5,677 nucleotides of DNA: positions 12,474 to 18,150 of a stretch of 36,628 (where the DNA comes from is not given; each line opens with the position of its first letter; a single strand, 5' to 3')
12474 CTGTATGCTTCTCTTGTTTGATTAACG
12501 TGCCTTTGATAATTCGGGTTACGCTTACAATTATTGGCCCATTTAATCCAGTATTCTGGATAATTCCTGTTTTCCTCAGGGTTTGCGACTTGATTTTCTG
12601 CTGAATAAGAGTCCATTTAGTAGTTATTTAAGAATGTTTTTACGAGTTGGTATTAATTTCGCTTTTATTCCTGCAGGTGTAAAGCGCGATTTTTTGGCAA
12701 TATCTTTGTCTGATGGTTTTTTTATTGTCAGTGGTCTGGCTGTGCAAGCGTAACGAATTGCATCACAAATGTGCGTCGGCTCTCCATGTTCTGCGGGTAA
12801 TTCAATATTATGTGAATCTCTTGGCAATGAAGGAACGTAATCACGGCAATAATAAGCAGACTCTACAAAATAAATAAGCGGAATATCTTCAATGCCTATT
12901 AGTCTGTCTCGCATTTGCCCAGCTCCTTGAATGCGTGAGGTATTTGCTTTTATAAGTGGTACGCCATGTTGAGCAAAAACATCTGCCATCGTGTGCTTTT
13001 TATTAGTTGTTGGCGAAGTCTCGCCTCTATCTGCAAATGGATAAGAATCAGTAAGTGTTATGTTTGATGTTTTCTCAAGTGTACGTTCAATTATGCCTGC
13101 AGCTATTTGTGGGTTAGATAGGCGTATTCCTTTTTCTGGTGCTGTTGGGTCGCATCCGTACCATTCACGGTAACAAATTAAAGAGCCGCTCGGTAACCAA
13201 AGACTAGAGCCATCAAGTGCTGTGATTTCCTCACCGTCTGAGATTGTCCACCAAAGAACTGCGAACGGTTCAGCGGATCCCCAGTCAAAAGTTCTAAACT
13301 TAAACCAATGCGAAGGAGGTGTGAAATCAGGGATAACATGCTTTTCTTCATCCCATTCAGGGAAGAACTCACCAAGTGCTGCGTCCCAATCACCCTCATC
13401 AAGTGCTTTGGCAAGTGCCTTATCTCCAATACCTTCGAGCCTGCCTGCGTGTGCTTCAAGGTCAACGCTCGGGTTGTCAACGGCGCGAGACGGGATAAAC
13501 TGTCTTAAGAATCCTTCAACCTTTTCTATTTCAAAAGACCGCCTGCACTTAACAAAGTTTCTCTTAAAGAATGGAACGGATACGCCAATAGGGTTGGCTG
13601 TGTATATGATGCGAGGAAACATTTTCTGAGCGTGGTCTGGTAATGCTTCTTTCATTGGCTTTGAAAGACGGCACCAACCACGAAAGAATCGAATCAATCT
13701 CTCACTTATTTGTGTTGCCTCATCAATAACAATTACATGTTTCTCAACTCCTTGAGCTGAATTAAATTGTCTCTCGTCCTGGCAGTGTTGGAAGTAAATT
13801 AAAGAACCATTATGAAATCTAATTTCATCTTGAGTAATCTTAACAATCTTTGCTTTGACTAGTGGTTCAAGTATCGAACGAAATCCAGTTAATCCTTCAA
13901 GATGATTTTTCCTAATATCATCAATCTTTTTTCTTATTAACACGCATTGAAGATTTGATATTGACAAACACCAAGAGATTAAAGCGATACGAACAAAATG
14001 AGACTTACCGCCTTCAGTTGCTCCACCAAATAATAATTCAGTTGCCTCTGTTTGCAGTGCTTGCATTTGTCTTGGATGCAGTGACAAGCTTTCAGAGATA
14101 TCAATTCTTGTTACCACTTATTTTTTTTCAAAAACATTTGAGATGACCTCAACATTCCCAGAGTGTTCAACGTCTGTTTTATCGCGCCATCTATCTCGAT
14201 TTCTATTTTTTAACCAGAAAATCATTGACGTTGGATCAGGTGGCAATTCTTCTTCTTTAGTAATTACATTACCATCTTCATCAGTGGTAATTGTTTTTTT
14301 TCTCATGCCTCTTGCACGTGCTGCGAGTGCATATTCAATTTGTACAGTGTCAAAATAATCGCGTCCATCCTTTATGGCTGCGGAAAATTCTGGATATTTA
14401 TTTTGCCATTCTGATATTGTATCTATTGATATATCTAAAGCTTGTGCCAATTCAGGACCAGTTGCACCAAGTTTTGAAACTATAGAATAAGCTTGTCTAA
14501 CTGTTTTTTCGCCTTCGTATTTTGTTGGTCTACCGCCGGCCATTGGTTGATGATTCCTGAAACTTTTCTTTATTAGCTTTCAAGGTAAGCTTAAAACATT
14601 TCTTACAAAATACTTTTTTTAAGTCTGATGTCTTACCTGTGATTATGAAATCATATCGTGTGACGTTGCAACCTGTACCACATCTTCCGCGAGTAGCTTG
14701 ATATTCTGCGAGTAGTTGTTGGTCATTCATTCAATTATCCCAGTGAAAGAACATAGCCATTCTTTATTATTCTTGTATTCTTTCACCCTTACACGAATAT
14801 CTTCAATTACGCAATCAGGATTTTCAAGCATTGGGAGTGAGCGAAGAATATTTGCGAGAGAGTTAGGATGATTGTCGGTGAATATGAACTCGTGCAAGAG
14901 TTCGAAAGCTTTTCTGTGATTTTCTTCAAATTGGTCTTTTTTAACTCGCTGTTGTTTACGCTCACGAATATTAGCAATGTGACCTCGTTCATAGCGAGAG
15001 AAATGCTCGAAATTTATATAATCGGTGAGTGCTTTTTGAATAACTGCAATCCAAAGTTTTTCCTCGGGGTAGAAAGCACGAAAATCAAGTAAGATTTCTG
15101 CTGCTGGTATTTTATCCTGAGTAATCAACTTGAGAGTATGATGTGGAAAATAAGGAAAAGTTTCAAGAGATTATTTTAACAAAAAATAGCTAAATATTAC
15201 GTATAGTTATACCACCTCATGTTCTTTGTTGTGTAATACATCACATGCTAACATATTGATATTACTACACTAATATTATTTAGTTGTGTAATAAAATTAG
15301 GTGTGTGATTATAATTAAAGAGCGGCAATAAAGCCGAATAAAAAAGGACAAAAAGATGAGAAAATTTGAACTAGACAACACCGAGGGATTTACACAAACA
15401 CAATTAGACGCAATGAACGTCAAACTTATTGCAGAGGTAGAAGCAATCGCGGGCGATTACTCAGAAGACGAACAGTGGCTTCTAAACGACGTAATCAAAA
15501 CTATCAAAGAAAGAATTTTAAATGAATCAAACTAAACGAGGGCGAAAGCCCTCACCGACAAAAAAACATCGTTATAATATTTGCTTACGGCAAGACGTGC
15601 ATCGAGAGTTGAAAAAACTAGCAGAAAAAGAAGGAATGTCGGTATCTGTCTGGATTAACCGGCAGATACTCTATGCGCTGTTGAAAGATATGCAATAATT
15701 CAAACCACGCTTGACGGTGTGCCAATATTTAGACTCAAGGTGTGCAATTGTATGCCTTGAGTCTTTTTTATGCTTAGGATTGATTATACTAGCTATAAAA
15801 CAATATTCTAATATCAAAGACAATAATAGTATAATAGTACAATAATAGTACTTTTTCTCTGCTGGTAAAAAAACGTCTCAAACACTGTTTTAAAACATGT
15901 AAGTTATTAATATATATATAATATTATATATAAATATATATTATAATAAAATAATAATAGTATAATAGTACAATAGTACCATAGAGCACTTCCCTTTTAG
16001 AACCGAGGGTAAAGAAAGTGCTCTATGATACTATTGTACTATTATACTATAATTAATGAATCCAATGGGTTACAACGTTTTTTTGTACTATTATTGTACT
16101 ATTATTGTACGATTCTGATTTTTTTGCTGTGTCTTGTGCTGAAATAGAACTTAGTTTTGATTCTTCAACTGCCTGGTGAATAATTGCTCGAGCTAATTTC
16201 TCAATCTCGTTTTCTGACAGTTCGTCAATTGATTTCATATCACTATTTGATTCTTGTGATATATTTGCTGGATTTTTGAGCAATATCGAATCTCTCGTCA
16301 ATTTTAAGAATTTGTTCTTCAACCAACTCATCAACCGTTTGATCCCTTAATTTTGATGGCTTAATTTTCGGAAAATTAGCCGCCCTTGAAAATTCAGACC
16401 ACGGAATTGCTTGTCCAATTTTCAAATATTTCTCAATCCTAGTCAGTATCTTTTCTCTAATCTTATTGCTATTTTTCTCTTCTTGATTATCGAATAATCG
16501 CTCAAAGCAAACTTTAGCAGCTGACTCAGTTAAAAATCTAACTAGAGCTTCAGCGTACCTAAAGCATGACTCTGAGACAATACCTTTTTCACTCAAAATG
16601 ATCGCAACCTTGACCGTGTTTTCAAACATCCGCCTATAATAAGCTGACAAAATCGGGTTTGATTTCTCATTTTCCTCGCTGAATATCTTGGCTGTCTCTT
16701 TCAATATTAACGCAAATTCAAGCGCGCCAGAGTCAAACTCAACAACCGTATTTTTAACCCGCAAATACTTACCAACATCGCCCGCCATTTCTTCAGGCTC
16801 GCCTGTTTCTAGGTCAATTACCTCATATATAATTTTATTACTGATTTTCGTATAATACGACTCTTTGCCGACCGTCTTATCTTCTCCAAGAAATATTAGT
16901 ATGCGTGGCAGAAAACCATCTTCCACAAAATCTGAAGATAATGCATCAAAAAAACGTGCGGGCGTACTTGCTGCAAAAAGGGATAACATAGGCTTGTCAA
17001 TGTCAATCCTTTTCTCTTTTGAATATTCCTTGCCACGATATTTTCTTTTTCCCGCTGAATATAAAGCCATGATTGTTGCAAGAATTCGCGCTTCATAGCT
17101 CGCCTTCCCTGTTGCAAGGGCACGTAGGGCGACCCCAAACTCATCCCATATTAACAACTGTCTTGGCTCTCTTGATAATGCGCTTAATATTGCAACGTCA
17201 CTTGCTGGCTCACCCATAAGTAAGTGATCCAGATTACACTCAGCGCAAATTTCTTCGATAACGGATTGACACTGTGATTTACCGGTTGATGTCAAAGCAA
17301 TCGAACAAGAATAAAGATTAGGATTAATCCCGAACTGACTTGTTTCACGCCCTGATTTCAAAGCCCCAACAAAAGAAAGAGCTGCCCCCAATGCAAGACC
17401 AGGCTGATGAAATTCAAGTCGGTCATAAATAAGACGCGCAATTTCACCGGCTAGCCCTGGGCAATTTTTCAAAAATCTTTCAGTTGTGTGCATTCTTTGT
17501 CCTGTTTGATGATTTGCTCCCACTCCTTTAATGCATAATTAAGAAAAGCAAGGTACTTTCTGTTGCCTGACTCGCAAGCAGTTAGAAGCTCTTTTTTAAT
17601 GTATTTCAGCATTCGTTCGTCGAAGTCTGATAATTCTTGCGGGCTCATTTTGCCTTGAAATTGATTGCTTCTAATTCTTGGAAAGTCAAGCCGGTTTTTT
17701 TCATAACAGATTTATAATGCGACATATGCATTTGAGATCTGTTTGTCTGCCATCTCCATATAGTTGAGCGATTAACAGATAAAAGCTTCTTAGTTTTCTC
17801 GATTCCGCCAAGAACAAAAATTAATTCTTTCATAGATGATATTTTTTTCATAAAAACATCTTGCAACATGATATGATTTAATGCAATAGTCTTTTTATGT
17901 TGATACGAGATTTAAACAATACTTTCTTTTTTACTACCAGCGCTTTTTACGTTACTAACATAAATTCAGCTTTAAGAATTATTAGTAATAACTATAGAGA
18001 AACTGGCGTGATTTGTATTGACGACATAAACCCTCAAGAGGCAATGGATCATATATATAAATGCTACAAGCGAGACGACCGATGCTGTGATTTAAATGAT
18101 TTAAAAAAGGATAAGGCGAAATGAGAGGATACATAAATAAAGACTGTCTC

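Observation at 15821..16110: Origin-like architecture: bidirectional iteron arrays, a 56-nt pure A/T tract and a 35-bp-arm cruciform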

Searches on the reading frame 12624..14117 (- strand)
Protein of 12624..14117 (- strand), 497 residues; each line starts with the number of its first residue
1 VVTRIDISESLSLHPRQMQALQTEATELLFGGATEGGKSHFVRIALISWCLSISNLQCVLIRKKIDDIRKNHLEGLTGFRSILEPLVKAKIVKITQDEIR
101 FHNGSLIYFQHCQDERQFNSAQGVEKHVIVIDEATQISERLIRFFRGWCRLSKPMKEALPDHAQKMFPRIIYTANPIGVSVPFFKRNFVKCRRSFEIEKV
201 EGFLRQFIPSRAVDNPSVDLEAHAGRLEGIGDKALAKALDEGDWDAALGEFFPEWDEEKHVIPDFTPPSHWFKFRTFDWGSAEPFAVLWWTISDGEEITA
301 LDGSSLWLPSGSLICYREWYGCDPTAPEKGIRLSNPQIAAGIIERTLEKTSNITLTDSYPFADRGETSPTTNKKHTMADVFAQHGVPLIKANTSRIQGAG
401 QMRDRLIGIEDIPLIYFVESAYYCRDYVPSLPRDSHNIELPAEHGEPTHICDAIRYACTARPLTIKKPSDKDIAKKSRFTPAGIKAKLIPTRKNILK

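Call 13: search_protein_families(library=phrogs, proteins=[window:12624-14117:-], max_evalue=0.001)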
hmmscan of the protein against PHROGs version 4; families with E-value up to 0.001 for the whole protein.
window:12624-14117:- (497 aa): 4 families
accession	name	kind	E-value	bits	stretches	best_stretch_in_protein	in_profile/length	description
phrog_2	-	head and packaging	5.3e-27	95.9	1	9-470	262-601/807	terminase large subunit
phrog_979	-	head and packaging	7.8e-22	78.7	1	14-176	155-341/642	terminase large subunit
phrog_9526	-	head and packaging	0.00013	22.5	1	24-154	24-152/280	terminase large subunit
phrog_5653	-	head and packaging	0.0003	21.5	0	242-293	1-53/199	terminase large subunit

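Call 14: search_dna_similar(query=window:12624-14117:-, collection=phages, mode=protein, max_rows=15)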
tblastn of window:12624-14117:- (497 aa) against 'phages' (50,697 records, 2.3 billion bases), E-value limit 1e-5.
Records with a match: 660; places in all: 661; records where one place covers at least 80% of the query: 276.
Best place of each record, by identity: <60% 660.
By first word of the organism name: Pseudomonas 161; Arthrobacter 72; Escherichia 58; Salmonella 50; Xanthomonas 39; Stenotrophomonas 35; Achromobacter 29; Vibrio 25; Acinetobacter 24; Bacteriophage 12; and 45 more.
By host as written in the record: Pseudomonas aeruginosa 58; - 55; Arthrobacter sp. ATCC 21022 54; Pseudomonas aeruginosa PAO1 32; Escherichia coli 23; Stenotrophomonas maltophilia 18; Salmonella enterica subsp. enterica serovar Enteritidis PT1 14; Achromobacter sp. 12; and 186 more.
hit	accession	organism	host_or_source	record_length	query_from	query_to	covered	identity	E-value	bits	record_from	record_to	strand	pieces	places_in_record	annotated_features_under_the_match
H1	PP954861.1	Pseudomonas phage Lebethron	Pseudomonas taiwanensis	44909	12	482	95%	35.5%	4e-73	257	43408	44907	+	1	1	similar to terminase large subunit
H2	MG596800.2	Pseudomonas phage PMBT14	Pseudomonas fluorescens ATCC 13525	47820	5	466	93%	35.0%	4e-73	257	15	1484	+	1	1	terminase large subunit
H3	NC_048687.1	Pseudomonas phage PMBT14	Pseudomonas fluorescens ATCC 13525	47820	5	466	93%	35.0%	4e-73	257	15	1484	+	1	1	terminase large subunit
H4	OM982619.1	Pseudomonas phage Almagne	Pseudomonas syringae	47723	5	466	93%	35.0%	2e-72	255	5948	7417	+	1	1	terminase large subunit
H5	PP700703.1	Erwinia phage SOI901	Erwinia sp. TAC1.XII.93.8 (de Vries et ...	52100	11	456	90%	36.2%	8e-77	268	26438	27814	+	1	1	hypothetical protein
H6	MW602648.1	Escherichia phage vB_EcoM_fHy-Eco03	Escherichia coli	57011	3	456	91%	35.4%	1e-75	264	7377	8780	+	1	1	putative structrural protein | hypothetical protein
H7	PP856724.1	Salmonella phage vB_SEnST11_KE25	Salmonella enterica subsp. enterica ...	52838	3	456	91%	35.0%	1e-75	265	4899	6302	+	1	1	terminase large subunit | hypothetical protein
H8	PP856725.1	Salmonella phage vB_SEnST11_KE26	Salmonella enterica subsp. enterica ...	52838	3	456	91%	35.0%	1e-75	265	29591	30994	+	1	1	terminase large subunit | hypothetical protein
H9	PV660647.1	Salmonella phage vB_SE1_KM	Salmonella enterica subsp. enterica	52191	11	456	90%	35.6%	7e-75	262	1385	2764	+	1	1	terminase large subunit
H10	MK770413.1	Salmonella phage SE4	sewage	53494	13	456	89%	35.6%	1e-75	265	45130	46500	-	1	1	terminase large subunit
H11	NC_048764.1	Salmonella phage SE4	sewage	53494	13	456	89%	35.6%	1e-75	265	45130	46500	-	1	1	terminase large subunit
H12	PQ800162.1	Klebsiella phage Kpn_R1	Klebsiella pneumoniae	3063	13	456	89%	35.6%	6e-76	262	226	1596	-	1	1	record has no annotation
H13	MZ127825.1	Salmonella phage S1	Salmonella enterica subsp enterica ...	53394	13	456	89%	35.6%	7e-75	262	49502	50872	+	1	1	putative terminase large subunit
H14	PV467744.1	Salmonella phage PK3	Salmonella sp.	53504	13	456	89%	35.6%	7e-75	262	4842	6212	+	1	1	terminase large subunit protein | hypothetical protein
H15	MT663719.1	Salmonella phage S144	Salmonella enterica subsp. enterica ...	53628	13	456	89%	35.6%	7e-75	262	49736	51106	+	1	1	putative terminase large subunit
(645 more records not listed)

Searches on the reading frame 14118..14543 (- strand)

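Call 13: search_protein_families(library=phrogs, proteins=[window:14118-14543:-], max_evalue=0.001)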
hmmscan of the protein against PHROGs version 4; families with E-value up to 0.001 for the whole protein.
window:14118-14543:- (141 aa): 5 families
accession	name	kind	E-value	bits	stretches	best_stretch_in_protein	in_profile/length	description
phrog_309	-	head and packaging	1.4e-37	131.3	1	1-135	130-266/319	terminase small subunit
phrog_23444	-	head and packaging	1.5e-05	26.1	1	34-135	5-116/126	terminase small subunit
phrog_606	-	head and packaging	1.8e-05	25.8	0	23-135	66-146/167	terminase small subunit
phrog_4044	-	head and packaging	8e-05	23.2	1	31-132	44-141/180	terminase small subunit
phrog_26539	-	unknown function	0.00024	21.7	1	15-135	20-138/241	-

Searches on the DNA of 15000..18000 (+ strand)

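Call 9: search_dna_similar(query=window:15000-18000:+, collection=phages, mode=near)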
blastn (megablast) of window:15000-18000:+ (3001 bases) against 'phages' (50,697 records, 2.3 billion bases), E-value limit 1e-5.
No match.

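Call 64: search_rna_families(source=window, start=15300, end=16400, threshold=evalue, max_evalue=1)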
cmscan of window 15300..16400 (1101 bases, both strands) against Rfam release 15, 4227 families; matches with E-value up to 1: 12.
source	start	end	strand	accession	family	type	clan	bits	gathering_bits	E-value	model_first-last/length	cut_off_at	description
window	15952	16055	-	RF04149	MIR447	Gene; miRNA;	-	44.2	200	3.6e-07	1-236/236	no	MIR447 microRNA precursor family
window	15952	16055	-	RF04195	MIR6217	Gene; miRNA;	-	42.3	110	1.3e-07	1-228/228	no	MIR6217 microRNA precursor family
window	15963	16046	+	RF03526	mir-7177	Gene; miRNA;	-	36.3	86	7.1e-06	1-71/71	no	mir-7177 microRNA precursor family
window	15965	16042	-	RF04170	MIR7723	Gene; miRNA;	-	34.1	200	8.7e-05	1-235/235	no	MIR7723 microRNA precursor family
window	15968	16039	-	RF04269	mir-373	Gene; miRNA;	-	27.6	69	0.0084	1-69/69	no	mir-373 microRNA precursor family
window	15934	16048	-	RF04348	Plastid-psbM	Cis-reg;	-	27.3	52.7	0.18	1-79/79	no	Plastid-psbM 3UTR RNA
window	15966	16051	-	RF00238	ctRNA_pND324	Gene; antisense;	-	26.9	45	0.17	1-86/86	no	ctRNA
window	15972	16035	-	RF00445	MIR399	Gene; miRNA;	-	26.8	57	0.0014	1-117/117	no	mir-399 microRNA precursor family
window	15973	16032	-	RF03919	mir-1540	Gene; miRNA;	-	26.3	90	0.0056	1-59/59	no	mir-1540 microRNA precursor family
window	15968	16039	-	RF00665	mir-290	Gene; miRNA;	CL00096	20.5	51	0.36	1-70/70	no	mir-290 microRNA precursor family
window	15968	16038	-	RF03526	mir-7177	Gene; miRNA;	-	18.9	86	0.58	7-64/71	no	mir-7177 microRNA precursor family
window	15966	16090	-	RF01653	ceN80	Gene; snRNA; snoRNA; HACA-box;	-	18.8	80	0.61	1-131/131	no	Caenorhabditis snoRNA ceN80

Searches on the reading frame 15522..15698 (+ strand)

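Call 10: search_protein_families(library=pfam, proteins=[window:15522-15698:+], max_evalue=0.01)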
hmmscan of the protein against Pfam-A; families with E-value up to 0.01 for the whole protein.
window:15522-15698:+ (58 aa): 3 families
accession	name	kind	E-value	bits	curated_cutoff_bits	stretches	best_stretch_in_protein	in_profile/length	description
PF16777.11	RHH_7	-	4.2e-06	27.5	27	1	4-55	17-71/74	Transcriptional regulator, RHH-like, CopG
PF19514.5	MobC_2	-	0.003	17.7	27.5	1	3-53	8-60/140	MobC-like protein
PF21983.2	NikA-like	-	0.0068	17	27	1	14-50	3-39/72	Mobilization protein NikA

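Call 11: search_protein_families(library=phrogs, proteins=[window:15522-15698:+], max_evalue=0.01)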
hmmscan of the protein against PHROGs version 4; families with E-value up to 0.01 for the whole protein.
window:15522-15698:+ (58 aa): 5 families
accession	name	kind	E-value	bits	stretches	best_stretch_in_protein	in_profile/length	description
phrog_9151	-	moron, auxiliary metabolic gene and host takeover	3.7e-05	25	1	5-49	61-105/119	HicB-like antitoxin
phrog_876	-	transcription regulation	0.0001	22.9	1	2-55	54-107/239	transcriptional repressor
phrog_582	-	transcription regulation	0.00013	23.2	1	12-49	54-91/105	Arc-like repressor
phrog_3180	-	transcription regulation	0.00095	20.1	1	19-47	9-37/50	Arc-like repressor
phrog_13890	-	unknown function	0.0014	19.5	1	8-49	10-51/73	-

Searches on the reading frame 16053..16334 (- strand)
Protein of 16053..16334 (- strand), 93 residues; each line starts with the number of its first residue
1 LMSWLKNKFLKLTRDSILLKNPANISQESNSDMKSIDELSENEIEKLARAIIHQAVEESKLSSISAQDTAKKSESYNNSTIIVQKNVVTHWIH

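Call 10: search_protein_families(library=pfam, proteins=[window:16053-16334:-], max_evalue=0.01)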
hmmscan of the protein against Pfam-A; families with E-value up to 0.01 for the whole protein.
window:16053-16334:- (93 aa): 0 families

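Call 11: search_protein_families(library=phrogs, proteins=[window:16053-16334:-], max_evalue=0.01)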
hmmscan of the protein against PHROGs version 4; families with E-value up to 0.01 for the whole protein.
window:16053-16334:- (93 aa): 0 families
